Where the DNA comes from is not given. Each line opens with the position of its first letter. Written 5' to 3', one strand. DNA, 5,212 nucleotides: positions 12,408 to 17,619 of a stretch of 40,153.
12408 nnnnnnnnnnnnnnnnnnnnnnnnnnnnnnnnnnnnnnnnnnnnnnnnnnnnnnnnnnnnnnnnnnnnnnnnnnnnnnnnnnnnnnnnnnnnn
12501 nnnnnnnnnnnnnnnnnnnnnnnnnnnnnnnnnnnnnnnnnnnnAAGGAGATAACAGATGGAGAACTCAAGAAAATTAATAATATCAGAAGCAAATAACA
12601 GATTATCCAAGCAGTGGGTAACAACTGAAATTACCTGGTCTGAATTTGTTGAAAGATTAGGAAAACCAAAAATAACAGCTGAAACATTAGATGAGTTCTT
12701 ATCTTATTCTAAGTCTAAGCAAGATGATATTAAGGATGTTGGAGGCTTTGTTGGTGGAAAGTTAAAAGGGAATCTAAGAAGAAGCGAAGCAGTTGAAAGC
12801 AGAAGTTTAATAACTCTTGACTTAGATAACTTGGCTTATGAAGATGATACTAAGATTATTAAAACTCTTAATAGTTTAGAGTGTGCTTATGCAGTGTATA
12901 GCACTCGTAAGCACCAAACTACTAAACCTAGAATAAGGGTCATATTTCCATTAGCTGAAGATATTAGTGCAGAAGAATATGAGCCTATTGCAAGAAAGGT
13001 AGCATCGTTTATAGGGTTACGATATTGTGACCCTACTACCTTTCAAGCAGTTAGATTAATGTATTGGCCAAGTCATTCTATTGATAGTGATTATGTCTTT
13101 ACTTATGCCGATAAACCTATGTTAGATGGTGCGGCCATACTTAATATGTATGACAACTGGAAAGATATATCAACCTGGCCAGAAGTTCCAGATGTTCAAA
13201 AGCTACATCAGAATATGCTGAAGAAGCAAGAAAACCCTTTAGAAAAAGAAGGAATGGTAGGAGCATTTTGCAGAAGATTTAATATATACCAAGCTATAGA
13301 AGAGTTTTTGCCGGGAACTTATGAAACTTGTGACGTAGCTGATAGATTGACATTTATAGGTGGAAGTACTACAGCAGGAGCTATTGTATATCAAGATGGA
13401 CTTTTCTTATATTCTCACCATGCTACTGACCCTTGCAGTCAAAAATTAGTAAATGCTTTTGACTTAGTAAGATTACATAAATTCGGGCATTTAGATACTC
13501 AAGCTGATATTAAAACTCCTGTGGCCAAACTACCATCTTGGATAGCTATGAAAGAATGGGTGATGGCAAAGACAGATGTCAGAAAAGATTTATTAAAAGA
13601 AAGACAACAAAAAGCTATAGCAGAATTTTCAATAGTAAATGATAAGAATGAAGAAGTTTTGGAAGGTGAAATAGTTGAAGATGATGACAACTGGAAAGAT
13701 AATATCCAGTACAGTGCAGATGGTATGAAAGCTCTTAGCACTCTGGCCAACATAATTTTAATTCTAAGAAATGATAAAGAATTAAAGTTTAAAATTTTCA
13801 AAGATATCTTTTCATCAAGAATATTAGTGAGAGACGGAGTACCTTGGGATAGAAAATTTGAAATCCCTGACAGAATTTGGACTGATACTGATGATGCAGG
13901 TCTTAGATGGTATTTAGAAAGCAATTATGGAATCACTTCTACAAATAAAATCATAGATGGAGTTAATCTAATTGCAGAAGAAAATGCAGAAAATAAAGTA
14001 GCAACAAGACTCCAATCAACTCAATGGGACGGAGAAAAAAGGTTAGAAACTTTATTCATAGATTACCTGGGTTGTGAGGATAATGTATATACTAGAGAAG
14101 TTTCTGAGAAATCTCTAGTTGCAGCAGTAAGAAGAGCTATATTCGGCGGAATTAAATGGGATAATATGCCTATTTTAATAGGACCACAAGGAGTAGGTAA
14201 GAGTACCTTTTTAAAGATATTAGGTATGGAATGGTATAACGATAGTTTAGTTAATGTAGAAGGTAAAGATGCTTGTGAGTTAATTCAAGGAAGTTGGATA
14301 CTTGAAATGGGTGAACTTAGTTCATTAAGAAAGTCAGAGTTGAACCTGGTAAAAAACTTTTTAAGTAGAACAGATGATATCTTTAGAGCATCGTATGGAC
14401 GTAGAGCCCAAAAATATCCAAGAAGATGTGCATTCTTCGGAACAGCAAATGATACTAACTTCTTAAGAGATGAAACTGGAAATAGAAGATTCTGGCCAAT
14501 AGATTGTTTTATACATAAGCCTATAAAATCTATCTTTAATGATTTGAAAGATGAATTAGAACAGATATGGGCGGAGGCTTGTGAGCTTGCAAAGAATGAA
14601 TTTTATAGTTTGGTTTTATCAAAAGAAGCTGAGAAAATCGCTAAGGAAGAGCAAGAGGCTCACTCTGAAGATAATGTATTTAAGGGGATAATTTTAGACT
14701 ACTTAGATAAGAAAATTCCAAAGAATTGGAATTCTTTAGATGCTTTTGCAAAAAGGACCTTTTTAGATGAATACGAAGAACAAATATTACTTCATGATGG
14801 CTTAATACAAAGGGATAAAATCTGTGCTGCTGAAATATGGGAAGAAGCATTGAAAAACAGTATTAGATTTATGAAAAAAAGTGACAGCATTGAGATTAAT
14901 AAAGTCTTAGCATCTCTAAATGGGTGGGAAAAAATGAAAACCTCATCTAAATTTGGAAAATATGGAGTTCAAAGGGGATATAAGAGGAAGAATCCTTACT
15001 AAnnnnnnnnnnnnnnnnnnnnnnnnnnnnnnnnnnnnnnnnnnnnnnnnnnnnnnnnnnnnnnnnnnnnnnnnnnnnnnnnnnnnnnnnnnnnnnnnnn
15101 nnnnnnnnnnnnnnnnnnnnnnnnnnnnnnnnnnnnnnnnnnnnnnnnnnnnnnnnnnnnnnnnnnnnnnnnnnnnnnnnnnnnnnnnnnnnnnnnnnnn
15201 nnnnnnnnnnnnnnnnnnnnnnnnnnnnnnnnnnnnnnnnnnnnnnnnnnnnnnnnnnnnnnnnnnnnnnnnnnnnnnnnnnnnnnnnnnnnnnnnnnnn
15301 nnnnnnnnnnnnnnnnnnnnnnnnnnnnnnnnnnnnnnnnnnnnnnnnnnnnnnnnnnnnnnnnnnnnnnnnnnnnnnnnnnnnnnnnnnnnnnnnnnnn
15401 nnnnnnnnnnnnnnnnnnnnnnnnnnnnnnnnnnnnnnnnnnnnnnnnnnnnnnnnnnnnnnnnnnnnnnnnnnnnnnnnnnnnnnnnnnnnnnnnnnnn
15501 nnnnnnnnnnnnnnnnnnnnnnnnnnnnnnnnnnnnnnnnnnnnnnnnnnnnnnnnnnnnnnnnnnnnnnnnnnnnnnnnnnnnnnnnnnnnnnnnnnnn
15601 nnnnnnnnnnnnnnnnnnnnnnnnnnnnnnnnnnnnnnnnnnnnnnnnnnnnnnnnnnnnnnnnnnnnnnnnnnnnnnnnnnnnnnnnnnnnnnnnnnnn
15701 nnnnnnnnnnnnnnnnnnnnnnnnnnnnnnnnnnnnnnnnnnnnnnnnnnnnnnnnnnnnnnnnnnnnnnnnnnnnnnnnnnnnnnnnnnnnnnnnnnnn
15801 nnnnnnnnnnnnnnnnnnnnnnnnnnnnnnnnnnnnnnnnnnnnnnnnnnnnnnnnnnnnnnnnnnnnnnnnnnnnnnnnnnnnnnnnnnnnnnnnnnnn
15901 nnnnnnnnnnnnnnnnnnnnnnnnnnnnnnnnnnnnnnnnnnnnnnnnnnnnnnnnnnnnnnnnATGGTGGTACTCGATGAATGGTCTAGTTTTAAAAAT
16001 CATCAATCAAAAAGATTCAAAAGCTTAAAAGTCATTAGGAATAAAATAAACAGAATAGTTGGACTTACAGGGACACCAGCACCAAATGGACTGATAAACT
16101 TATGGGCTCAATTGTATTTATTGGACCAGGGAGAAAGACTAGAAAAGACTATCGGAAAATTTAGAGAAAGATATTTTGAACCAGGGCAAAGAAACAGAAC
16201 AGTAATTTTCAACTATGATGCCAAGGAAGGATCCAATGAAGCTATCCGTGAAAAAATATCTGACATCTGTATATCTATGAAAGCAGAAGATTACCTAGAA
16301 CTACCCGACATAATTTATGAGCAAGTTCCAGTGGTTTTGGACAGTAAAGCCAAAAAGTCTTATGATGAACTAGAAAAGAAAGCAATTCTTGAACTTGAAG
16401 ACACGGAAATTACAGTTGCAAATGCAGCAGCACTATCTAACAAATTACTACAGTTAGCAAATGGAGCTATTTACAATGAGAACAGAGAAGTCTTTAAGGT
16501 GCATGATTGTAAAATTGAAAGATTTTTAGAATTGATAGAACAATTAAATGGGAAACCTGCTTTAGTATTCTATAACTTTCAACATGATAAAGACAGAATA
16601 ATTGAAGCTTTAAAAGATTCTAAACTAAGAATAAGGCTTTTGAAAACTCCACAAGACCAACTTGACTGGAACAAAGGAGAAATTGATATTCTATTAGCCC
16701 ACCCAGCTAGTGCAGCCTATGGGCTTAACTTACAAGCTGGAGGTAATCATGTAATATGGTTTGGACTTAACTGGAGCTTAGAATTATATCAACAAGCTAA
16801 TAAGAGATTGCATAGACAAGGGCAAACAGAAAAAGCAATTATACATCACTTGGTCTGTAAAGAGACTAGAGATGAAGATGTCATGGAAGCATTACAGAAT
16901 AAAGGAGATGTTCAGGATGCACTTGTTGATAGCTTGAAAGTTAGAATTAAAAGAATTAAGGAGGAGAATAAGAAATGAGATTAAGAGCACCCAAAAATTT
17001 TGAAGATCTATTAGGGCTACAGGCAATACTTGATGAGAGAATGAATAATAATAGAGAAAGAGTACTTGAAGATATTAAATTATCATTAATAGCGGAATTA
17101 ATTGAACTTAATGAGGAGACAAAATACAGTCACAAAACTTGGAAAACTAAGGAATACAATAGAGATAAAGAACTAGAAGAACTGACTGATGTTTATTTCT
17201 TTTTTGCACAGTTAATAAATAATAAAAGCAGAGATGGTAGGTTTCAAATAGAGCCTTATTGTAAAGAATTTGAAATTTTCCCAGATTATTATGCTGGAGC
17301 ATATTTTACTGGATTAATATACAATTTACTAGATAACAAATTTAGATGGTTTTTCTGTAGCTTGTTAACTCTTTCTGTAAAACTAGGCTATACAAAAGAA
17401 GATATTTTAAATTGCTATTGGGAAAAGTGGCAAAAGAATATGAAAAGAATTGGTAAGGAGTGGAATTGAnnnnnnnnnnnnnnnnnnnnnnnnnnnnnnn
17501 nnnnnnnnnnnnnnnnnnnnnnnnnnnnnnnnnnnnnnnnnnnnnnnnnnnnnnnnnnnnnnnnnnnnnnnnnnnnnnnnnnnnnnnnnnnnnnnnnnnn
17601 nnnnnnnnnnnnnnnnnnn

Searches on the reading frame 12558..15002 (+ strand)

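Call 38: search_protein_families(library=pfam, proteins=[window:12558-15002:+], max_evalue=0.001)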
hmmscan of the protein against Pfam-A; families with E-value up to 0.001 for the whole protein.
window:12558-15002:+ (814 aa): 2 families
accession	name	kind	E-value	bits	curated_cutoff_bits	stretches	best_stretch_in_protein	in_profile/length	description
PF05272.17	VapE-like_dom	-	9.2e-77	257.8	25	1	485-703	1-216/217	Virulence-associated protein E-like domain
PF19263.5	DUF5906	-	1.1e-06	29.7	27.6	1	540-644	1-114/114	Family of unknown function (DUF5906)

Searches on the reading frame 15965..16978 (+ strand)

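Call 32: search_protein_families(library=pfam, proteins=[window:15965-16978:+], max_evalue=0.01)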
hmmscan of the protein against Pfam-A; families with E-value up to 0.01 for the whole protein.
window:15965-16978:+ (337 aa): 2 families
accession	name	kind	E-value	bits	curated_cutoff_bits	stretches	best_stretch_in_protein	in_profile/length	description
PF00176.29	SNF2-rel_dom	-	1.4e-08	34.6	24.9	1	1-162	128-279/290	SNF2-related domain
PF00271.37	Helicase_C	-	2.4e-07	31.4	23.5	1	183-286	2-110/110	Helicase conserved C-terminal domain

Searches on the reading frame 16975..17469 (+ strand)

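Call 38: search_protein_families(library=pfam, proteins=[window:16975-17469:+], max_evalue=0.001)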
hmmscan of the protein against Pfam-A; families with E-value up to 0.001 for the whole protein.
window:16975-17469:+ (164 aa): 1 family
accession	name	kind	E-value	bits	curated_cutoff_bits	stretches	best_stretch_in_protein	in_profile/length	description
PF08761.16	dUTPase_2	-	1.4e-13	51.9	22.9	1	9-161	2-160/162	dUTPase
